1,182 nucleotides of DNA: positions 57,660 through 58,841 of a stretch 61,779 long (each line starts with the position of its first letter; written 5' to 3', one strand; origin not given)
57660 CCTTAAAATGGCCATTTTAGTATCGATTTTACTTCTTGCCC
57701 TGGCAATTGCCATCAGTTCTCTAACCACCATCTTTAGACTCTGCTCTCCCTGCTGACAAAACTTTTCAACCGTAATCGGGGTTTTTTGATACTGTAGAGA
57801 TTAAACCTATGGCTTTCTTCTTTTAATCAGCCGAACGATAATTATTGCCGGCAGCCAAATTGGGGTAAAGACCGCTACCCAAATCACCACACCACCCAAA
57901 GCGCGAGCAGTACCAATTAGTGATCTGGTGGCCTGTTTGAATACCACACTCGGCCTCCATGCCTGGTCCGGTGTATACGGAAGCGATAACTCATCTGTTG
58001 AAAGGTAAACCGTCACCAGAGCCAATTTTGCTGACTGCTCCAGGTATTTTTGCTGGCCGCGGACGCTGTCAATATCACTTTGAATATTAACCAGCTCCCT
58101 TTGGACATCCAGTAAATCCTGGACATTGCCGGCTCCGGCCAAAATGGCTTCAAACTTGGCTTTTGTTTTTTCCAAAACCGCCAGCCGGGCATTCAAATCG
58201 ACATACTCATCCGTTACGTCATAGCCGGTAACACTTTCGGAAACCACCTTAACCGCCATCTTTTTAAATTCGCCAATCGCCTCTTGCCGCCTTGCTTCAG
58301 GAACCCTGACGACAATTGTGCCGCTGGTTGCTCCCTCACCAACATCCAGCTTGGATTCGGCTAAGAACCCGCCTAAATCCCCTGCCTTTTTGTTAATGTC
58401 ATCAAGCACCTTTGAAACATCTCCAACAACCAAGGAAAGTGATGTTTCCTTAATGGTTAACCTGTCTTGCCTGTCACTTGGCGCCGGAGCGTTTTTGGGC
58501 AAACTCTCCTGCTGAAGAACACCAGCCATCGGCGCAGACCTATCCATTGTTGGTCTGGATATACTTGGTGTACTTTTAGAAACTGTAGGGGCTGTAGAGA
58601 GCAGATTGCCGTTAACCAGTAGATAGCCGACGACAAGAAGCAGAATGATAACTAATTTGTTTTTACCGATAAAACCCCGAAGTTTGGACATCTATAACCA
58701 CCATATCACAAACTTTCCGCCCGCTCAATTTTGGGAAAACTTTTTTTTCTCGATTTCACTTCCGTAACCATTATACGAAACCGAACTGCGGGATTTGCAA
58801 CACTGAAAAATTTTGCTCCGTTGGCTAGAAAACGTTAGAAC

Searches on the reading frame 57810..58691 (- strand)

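Call 64: search_protein_families(library=pfam, proteins=[window:57810-58691:-], max_evalue=0.01)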
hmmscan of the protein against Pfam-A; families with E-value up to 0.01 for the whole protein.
window:57810-58691:- (294 aa): 1 family
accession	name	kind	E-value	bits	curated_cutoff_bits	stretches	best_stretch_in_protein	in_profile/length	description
PF14257.11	DUF4349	-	8.1e-40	136.9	27.7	1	79-287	3-209/213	Domain of unknown function (DUF4349)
